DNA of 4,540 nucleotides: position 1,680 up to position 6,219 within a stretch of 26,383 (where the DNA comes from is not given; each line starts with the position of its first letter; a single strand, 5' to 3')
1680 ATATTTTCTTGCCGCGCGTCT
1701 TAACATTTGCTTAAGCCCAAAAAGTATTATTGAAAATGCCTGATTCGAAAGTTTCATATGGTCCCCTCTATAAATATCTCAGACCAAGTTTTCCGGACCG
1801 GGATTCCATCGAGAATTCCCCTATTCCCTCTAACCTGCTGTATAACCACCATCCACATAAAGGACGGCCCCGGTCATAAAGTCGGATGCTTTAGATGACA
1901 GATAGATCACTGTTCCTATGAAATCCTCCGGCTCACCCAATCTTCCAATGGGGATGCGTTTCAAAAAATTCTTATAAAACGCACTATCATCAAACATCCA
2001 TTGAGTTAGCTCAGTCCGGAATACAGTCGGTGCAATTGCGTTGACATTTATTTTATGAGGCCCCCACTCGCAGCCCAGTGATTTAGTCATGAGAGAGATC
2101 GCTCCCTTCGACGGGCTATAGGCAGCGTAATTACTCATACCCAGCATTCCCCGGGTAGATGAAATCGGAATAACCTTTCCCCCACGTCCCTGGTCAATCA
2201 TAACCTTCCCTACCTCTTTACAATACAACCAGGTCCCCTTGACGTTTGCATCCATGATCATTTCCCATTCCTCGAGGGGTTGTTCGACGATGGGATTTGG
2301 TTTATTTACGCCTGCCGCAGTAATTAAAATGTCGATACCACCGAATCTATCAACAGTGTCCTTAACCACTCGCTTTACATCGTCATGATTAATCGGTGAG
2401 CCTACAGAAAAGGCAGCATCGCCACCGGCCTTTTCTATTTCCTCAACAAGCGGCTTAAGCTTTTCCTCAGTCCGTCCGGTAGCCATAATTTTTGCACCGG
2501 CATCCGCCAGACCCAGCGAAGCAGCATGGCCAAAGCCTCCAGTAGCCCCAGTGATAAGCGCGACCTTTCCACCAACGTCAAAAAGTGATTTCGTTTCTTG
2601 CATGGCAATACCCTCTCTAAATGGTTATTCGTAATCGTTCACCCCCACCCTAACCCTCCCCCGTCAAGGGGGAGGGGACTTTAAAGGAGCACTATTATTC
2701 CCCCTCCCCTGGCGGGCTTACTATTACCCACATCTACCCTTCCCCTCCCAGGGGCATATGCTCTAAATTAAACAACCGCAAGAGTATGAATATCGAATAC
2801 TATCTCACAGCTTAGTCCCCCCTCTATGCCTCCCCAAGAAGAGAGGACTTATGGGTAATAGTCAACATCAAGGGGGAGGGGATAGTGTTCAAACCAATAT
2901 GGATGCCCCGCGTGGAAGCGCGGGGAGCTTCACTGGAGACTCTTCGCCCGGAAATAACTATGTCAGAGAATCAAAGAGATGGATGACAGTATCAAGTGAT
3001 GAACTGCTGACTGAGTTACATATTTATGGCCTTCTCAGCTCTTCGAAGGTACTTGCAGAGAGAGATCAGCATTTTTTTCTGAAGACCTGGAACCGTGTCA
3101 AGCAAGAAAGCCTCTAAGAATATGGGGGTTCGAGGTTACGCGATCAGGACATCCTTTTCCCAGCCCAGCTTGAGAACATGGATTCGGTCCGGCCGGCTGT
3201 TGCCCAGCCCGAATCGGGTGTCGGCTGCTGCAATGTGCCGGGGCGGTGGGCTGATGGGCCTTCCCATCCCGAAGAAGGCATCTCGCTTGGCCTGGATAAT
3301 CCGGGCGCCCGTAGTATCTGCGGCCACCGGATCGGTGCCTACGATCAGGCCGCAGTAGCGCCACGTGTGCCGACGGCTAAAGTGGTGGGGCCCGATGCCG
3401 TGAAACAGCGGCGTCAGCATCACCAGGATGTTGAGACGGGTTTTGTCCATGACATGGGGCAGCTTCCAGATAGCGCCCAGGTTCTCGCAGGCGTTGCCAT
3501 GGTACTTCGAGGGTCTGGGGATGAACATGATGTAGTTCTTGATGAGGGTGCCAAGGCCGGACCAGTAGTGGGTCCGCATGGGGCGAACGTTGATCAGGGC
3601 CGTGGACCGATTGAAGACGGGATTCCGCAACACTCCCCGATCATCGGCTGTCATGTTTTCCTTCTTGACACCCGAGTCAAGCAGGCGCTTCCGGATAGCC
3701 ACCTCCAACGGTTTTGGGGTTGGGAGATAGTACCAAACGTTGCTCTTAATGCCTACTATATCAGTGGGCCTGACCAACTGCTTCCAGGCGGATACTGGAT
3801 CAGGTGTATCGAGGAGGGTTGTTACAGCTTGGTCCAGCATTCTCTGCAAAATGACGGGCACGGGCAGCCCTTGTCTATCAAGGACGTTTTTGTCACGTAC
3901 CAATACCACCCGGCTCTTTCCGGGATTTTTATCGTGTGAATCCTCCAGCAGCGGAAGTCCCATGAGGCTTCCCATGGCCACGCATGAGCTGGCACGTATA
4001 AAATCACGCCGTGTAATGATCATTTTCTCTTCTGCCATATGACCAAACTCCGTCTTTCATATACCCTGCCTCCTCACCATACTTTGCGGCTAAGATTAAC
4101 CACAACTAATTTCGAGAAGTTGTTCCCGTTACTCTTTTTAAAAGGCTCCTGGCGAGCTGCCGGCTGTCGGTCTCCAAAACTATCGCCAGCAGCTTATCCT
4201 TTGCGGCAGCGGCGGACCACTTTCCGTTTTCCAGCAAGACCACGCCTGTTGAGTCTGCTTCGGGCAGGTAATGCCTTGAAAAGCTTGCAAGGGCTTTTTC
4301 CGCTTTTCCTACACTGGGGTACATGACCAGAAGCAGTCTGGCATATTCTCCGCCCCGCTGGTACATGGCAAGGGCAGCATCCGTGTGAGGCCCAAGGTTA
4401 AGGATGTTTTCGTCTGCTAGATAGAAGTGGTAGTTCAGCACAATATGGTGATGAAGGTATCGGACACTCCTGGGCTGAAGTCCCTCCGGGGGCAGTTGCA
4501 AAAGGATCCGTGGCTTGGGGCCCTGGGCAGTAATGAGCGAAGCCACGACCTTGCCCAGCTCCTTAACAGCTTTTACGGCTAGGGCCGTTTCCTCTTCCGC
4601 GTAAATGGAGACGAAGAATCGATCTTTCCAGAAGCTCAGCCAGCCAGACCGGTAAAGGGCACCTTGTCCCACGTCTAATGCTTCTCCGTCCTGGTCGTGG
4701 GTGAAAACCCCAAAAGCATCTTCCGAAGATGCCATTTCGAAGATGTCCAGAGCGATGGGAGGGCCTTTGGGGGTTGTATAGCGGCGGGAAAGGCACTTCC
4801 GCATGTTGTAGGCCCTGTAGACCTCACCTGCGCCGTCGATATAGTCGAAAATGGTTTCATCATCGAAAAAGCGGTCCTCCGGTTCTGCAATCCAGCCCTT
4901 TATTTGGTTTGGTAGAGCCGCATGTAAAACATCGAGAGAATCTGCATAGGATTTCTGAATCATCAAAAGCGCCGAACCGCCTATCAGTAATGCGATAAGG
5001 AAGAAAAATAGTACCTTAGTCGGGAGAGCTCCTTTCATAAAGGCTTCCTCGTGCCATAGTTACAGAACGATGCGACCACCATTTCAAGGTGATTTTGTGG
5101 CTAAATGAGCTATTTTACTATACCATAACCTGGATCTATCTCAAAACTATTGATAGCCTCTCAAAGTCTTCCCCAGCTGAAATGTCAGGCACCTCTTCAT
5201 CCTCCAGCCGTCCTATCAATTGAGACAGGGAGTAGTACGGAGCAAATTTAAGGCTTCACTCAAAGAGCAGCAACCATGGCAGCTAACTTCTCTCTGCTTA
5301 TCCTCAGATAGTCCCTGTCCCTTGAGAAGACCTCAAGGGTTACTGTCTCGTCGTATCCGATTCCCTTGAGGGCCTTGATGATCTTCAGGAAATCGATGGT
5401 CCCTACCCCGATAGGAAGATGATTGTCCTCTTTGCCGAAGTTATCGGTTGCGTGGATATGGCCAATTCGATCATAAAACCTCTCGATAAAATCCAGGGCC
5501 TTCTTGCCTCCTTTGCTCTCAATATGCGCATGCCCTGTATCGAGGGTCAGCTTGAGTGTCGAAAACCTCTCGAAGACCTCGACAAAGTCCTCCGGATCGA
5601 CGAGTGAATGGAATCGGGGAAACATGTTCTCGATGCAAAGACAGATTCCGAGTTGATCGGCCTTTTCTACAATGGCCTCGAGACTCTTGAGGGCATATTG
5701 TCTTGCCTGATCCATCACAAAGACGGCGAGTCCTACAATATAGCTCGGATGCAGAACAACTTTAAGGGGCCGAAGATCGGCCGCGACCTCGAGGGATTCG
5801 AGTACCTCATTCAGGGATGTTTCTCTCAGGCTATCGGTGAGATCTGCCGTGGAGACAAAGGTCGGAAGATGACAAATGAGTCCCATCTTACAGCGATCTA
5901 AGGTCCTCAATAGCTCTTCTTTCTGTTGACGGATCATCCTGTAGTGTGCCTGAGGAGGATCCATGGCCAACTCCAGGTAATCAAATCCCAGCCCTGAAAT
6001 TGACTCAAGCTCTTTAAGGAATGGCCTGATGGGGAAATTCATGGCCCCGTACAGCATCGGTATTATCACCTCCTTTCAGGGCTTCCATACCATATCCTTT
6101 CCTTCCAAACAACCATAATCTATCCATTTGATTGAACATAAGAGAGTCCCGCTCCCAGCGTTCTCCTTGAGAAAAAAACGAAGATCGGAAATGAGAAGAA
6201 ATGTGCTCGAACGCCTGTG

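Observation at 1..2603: Probable anaerobic polyphenol (pyrogallol/phloroglucinol) operon in a deltaproteobacterial accessory region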

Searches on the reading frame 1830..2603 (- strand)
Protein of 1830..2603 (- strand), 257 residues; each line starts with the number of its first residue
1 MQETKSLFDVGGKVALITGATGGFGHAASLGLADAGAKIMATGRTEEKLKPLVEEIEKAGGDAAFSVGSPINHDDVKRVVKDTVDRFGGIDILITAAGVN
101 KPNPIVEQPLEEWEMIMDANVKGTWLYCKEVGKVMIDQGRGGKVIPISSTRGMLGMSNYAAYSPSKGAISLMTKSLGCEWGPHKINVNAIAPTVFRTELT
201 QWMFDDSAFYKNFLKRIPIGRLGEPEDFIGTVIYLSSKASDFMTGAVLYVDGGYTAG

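Call 6: search_protein_families(library=pfam, proteins=[window:1830-2603:-], max_evalue=0.01)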
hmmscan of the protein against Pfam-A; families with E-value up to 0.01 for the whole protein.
window:1830-2603:- (257 aa): 5 families
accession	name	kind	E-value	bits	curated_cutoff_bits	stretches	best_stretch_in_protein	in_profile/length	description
PF13561.12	adh_short_C2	-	2e-54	185.1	27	1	19-255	1-236/236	Enoyl-(Acyl carrier protein) reductase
PF00106.31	adh_short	-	3.2e-48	164.2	26.6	1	13-203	1-190/195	short chain dehydrogenase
PF08659.16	KR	-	3.4e-13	50.4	22.6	1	15-164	3-151/180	KR domain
PF23441.1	SDR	-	0.0001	22.2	27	1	16-253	11-254/258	SDR-like rossmann domain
PF03807.23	F420_oxidored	-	0.0057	17.7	21.6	1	13-57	1-45/94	NADP oxidoreductase coenzyme F420-dependent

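Call 7: search_protein_families(library=ncbifam, proteins=[window:1830-2603:-], max_evalue=0.01)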
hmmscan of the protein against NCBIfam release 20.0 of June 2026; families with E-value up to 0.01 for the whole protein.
window:1830-2603:- (257 aa): 233 families (the best 25 are shown)
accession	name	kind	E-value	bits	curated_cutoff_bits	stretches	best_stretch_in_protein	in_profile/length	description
NF006070.0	PRK08213.1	subfamily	6.8e-67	225.7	279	1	3-256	3-258/259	gluconate 5-dehydrogenase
NF005559.1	PRK07231.1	subfamily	1.7e-62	211.2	215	1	10-255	2-248/249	glucose 1-dehydrogenase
TIGR01832.1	kduD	equivalog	4.3e-60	203.3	338.85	1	8-256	1-247/248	2-dehydro-3-deoxy-D-gluconate 5-dehydrogenase KduD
NF005711.0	PRK07523.1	subfamily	2.6e-58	197.6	413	1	5-256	3-253/255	SDR family oxidoreductase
NF005309.0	PRK06841.1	subfamily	2.6e-58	197.5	286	1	4-255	7-253/255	GolD/DthD family dehydrogenase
NF005390.0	PRK06935.1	equivalog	1.5e-57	194.9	369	1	5-255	8-256/258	2-dehydro-3-deoxy-D-gluconate 5-dehydrogenase KduD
NF005983.0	PRK08085.1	equivalog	1.3e-56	192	408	1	5-255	2-251/254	gluconate 5-dehydrogenase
NF004791.0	PRK06138.1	equivalog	2.1e-55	187.8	312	1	11-256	4-251/252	SDR family oxidoreductase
NF004778.0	PRK06124.1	equivalog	5.7e-55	186.5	303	1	5-256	4-254/256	SDR family oxidoreductase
TIGR01830.1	3oxo_ACP_reduc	equivalog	1.2e-54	185.6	297.75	1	15-253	1-237/239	3-oxoacyl-[acyl-carrier-protein] reductase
NF004818.0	PRK06172.1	equivalog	2.6e-54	184.2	336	1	11-256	6-252/253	SDR family oxidoreductase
NF052558.1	MBtsdlDhBudC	equivalog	1.5e-53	181.9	270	1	12-256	3-243/250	meso-2,3-butanediol dehydrogenase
NF005488.0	PRK07097.1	equivalog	3.8e-53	180.3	369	1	5-256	3-259/266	gluconate 5-dehydrogenase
NF004522.0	PRK05867.1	equivalog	3.4e-52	177.7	447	1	6-256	5-254/255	SDR family oxidoreductase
NF006493.1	PRK08936.1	subfamily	2.1e-51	174.7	420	1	9-255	4-251/261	glucose-1-dehydrogenase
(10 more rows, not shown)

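Call 9: search_solved_structures(query=window:1830-2603:-, max_evalue=1e-20)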
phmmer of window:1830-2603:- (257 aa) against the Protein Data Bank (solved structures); distinct sequences matched with E-value up to 1e-20: 354 (the best 60 are shown).
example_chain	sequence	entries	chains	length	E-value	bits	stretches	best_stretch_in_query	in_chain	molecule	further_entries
5g4k_B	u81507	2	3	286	3.3e-72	246.4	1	6-255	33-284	OXIDOREDUCTASE, SHORT CHAIN DEHYDROGENASE/REDUCTASE FAMILY PROTEIN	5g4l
5g4k_A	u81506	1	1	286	1.2e-71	244.6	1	6-255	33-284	OXIDOREDUCTASE, SHORT CHAIN DEHYDROGENASE/REDUCTASE FAMILY PROTEIN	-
1vl8_A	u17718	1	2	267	8.2e-53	182.9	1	4-256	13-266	Gluconate 5-dehydrogenase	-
3r1i_A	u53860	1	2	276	7.6e-50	173.2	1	6-256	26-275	Short-chain type dehydrogenase/reductase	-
5u9p_A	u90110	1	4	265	7.9e-46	160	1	7-256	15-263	Gluconate 5-dehydrogenase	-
4ibo_A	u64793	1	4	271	4.3e-45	157.6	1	5-254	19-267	Gluconate dehydrogenase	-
4z9y_A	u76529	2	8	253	1.1e-44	156.3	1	7-256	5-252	2-deoxy-D-gluconate 3-dehydrogenase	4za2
2uvd_A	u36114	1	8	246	1.1e-44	156.2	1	11-254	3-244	3-OXOACYL-(ACYL-CARRIER-PROTEIN) REDUCTASE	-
4g81_D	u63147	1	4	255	1.8e-44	155.6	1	6-256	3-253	Putative hexonate dehydrogenase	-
4j2h_A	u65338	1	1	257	2.4e-43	151.9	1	4-256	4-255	Short chain alcohol dehydrogenase-related dehydrogenase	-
8w0o_A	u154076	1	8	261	4.4e-43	151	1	9-255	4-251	Dehydrogenase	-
8wwf_A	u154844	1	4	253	9.2e-42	146.7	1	3-256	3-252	(R)-DHPS dehydrogenase HpsO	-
4egf_A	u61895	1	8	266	4.4e-41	144.5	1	9-257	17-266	L-xylulose reductase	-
2hq1_A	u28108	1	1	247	5.8e-41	144.1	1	10-254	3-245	Glucose/ribitol dehydrogenase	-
8w0n_A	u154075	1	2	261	7.3e-41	143.7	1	9-257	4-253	IRED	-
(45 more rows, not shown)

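Call 10: find_encoding_contigs(protein=window:1830-2603:-, flank=10000, max_places=8)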
Protein window:1830-2603:- (257 aa): no gene with exactly this product is on record in the collection.

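Call 45: search_solved_structures(query=window:1830-2603:-, max_evalue=1e-50, show_alignments=3)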
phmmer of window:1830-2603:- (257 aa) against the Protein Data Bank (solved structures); distinct sequences matched with E-value up to 1e-50: 3.
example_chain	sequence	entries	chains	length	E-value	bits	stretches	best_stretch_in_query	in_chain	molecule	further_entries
5g4k_B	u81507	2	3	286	3.3e-72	246.4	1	6-255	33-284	OXIDOREDUCTASE, SHORT CHAIN DEHYDROGENASE/REDUCTASE FAMILY PROTEIN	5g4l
5g4k_A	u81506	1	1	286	1.2e-71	244.6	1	6-255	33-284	OXIDOREDUCTASE, SHORT CHAIN DEHYDROGENASE/REDUCTASE FAMILY PROTEIN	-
1vl8_A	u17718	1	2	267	8.2e-53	182.9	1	4-256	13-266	Gluconate 5-dehydrogenase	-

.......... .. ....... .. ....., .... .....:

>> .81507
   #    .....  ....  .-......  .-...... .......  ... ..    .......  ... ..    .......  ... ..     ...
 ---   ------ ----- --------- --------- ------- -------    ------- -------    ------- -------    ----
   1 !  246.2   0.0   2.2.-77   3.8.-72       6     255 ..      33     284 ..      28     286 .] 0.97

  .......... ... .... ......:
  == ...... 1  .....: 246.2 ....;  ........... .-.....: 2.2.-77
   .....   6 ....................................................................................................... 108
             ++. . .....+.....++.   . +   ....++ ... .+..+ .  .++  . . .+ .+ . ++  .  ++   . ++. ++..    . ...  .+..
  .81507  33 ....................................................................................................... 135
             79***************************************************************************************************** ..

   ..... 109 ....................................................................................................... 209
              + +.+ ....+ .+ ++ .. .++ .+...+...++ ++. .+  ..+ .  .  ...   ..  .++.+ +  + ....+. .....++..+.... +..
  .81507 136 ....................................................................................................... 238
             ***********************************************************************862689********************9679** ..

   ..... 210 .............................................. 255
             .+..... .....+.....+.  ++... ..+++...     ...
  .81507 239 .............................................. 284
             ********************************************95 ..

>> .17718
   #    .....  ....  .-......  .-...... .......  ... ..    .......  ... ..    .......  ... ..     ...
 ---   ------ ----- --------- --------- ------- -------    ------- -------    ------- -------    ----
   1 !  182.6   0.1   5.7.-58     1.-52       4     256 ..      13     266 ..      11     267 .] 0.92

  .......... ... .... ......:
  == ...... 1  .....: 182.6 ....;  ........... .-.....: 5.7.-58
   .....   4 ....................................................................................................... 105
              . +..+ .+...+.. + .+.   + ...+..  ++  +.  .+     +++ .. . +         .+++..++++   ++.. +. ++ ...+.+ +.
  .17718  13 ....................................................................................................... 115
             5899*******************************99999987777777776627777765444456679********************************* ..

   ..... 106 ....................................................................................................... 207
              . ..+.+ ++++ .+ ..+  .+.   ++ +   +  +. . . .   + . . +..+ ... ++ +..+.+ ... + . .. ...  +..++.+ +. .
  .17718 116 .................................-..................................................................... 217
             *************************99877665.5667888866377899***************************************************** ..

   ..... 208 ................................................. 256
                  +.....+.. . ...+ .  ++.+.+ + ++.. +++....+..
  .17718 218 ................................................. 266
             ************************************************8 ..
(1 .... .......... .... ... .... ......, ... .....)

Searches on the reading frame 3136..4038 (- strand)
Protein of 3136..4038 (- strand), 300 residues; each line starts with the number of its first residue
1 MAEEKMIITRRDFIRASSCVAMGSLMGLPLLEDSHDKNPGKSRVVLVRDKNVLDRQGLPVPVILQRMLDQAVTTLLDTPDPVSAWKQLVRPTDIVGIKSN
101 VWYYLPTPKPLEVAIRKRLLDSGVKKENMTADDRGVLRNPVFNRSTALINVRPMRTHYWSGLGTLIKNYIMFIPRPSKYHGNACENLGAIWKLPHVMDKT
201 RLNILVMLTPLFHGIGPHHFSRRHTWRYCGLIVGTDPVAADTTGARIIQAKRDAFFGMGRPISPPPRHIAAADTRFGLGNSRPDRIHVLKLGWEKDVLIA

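Call 6: search_protein_families(library=pfam, proteins=[window:3136-4038:-], max_evalue=0.01)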
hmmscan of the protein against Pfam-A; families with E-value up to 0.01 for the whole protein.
window:3136-4038:- (300 aa): 1 family
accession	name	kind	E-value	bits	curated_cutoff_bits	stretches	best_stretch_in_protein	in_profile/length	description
PF04015.17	DUF362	-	6e-06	26.9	24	1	144-246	98-200/200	Domain of unknown function (DUF362)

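Call 7: search_protein_families(library=ncbifam, proteins=[window:3136-4038:-], max_evalue=0.01)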
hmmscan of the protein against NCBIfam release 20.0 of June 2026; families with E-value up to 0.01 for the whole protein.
window:3136-4038:- (300 aa): 0 families

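Call 60: find_encoding_contigs(protein=window:3136-4038:-, flank=8000, max_places=6)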
Protein window:3136-4038:- (300 aa): 4 contigs read that carry it; 4 places shown.
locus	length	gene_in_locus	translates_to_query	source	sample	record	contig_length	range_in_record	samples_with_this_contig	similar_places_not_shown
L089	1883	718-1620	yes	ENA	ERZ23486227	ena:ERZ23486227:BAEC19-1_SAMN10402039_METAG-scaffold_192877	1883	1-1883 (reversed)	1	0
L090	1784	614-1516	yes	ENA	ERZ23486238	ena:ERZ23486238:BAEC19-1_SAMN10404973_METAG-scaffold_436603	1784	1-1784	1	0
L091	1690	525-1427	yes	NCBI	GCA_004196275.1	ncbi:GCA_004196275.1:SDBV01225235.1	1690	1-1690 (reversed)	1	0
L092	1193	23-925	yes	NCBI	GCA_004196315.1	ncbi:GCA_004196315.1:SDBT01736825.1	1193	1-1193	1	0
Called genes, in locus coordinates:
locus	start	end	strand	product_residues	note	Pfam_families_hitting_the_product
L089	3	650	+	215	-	?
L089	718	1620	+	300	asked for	PF04015:DUF362 (weak)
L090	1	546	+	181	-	?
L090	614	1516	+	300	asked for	PF04015:DUF362 (weak)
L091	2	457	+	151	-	?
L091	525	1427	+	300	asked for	PF04015:DUF362 (weak)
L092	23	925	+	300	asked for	PF04015:DUF362 (weak)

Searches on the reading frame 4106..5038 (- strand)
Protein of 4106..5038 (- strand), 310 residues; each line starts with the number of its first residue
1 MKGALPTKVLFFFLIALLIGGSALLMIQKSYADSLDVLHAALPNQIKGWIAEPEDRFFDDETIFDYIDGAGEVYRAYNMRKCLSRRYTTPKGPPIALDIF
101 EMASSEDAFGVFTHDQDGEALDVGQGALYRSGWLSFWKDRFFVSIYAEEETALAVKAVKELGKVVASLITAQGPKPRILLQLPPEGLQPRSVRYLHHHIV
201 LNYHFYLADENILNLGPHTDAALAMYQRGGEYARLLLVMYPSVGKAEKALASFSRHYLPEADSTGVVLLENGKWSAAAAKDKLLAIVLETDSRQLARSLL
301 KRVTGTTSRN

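Call 6: search_protein_families(library=pfam, proteins=[window:4106-5038:-], max_evalue=0.01)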
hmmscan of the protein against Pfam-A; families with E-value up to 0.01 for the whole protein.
window:4106-5038:- (310 aa): 1 family
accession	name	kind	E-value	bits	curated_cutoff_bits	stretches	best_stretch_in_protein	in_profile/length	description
PF20244.3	DUF6599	-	6.3e-30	104.6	27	1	48-240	3-185/186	Family of unknown function (DUF6599)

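Call 7: search_protein_families(library=ncbifam, proteins=[window:4106-5038:-], max_evalue=0.01)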
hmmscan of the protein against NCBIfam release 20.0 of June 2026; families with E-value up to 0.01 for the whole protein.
window:4106-5038:- (310 aa): 0 families

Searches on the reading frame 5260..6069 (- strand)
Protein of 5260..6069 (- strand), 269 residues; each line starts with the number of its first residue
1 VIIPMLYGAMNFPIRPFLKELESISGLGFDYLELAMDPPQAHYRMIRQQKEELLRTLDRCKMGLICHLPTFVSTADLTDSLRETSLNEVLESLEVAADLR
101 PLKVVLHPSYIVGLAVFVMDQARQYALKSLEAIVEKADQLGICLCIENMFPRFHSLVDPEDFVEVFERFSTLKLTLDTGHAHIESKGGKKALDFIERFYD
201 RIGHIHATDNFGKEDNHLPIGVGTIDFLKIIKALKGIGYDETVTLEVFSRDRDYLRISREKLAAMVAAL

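Call 6: search_protein_families(library=pfam, proteins=[window:5260-6069:-], max_evalue=0.01)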
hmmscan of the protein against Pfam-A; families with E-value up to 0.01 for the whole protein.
window:5260-6069:- (269 aa): 1 family
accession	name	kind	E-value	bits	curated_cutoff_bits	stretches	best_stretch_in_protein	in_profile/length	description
PF01261.30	AP_endonuc_2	-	2.3e-36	126.2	31.1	1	24-257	4-238/249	Xylose isomerase-like TIM barrel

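Call 7: search_protein_families(library=ncbifam, proteins=[window:5260-6069:-], max_evalue=0.01)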
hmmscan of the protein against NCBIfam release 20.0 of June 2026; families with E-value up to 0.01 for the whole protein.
window:5260-6069:- (269 aa): 12 families
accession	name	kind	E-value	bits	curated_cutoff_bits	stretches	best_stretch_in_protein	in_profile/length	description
NF041277.1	coba_remo_CbiR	equivalog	7.7e-22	78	105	1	43-251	41-238/249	cobamide remodeling phosphodiesterase CbiR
NF041099.2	keto_glucon_epim_IolO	equivalog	2.6e-15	56.5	300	1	18-249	24-248/269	5-keto-L-gluconate epimerase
NF051856.1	PsicseEpim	equivalog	1.3e-10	41.6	300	1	22-249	23-247/287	D-psicose 3-epimerase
NF007360.0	PRK09856.1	equivalog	5e-10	39.3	305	1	23-250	21-251/276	fructoselysine 3-epimerase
TIGR03234.1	OH-pyruv-isom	equivalog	7.2e-09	35.3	353.45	1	120-247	115-240/254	hydroxypyruvate isomerase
NF009688.0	PRK13209.1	subfamily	6.2e-07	28.7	317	1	18-251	24-258/286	L-ribulose-5-phosphate 3-epimerase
TIGR04379.1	myo_inos_iolE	equivalog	2e-06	27.6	290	1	171-209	176-211/290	myo-inosose-2 dehydratase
TIGR00542.1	hxl6Piso_put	equivalog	2.3e-06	27.2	272.15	1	120-251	125-253/279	L-ribulose-5-phosphate 3-epimerase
NF009689.0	PRK13210.1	subfamily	4.3e-06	26.1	200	1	20-253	22-262/286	L-ribulose-5-phosphate 3-epimerase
NF002198.0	PRK01060.1-3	equivalog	2.1e-05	24.3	244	1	28-236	22-227/253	deoxyribonuclease IV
NF002196.0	PRK01060.1-1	equivalog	3.8e-05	23.1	333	1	61-231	64-243/297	deoxyribonuclease IV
TIGR00587.1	nfo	subfamily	0.00074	18.9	129.65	1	45-226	47-239/279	deoxyribonuclease IV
